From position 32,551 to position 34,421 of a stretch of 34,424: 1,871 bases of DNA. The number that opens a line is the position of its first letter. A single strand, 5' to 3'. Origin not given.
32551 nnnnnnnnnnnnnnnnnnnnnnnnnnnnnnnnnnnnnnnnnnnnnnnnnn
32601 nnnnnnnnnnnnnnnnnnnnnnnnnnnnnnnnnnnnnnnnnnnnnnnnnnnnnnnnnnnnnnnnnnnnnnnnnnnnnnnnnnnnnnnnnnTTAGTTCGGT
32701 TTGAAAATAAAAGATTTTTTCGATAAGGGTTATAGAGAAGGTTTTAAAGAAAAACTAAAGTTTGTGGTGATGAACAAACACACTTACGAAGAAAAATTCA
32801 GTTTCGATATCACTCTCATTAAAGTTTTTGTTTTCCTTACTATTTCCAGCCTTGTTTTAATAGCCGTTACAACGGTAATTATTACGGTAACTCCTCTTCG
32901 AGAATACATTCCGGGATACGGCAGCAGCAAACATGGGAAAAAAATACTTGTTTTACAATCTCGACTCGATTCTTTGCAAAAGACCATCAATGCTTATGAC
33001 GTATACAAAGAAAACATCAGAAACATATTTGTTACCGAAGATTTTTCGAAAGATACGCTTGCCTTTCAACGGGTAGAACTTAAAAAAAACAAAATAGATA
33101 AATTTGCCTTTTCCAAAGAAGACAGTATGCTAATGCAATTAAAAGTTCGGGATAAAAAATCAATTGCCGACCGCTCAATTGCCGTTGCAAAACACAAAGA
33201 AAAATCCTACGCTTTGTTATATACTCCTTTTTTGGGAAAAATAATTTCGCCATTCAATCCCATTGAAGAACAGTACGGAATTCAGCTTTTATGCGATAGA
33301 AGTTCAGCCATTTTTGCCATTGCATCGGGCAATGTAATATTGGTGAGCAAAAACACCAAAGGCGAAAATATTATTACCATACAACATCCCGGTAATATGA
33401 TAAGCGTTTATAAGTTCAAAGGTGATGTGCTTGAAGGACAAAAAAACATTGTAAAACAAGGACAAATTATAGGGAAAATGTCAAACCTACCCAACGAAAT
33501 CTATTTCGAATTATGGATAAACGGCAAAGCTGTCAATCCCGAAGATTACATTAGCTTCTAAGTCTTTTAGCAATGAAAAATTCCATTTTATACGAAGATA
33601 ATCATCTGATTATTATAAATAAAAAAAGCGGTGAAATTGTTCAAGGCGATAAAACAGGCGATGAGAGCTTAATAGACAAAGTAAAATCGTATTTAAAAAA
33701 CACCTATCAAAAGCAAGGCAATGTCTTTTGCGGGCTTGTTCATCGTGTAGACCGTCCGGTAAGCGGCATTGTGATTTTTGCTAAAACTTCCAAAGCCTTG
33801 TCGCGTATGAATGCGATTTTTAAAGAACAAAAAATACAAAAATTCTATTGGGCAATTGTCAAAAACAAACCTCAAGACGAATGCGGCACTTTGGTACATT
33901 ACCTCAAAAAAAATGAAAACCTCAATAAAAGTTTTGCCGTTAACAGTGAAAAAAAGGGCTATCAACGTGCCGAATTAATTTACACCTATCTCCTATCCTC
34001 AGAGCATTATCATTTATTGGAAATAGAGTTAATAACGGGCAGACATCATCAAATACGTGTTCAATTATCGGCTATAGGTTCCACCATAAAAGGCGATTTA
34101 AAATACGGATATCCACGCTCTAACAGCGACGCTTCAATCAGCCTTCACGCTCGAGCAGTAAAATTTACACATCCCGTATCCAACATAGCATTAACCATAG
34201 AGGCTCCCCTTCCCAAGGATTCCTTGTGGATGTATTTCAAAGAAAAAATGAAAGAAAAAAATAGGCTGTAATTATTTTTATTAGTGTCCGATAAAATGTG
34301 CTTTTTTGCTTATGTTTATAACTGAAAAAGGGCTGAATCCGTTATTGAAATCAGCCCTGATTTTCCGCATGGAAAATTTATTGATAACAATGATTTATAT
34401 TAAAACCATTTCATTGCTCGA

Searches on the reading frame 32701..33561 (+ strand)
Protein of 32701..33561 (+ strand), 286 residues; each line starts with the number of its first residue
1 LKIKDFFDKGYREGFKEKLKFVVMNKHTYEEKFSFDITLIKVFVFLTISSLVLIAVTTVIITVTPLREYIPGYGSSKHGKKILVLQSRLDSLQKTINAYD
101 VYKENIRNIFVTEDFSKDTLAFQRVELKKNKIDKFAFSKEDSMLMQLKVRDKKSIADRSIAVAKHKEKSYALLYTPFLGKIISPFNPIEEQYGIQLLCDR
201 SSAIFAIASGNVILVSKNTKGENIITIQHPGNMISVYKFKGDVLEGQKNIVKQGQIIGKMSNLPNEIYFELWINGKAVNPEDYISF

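Call 21: search_protein_families(library=pfam, proteins=[window:32701-33561:+], max_evalue=0.001)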
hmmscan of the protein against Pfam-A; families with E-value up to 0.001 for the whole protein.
window:32701-33561:+ (286 aa): 1 family
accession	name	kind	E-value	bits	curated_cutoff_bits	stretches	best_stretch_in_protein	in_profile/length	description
PF01551.29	Peptidase_M23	-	1.8e-13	50.9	28.7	1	191-280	3-96/96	Peptidase family M23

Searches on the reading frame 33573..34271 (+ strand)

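Call 21: search_protein_families(library=pfam, proteins=[window:33573-34271:+], max_evalue=0.001)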
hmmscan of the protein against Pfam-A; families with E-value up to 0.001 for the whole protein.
window:33573-34271:+ (232 aa): 1 family
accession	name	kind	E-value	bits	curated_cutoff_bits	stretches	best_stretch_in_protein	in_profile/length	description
PF00849.27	PseudoU_synth_2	-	7e-34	117.7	26.8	1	11-167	1-152/152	RNA pseudouridylate synthase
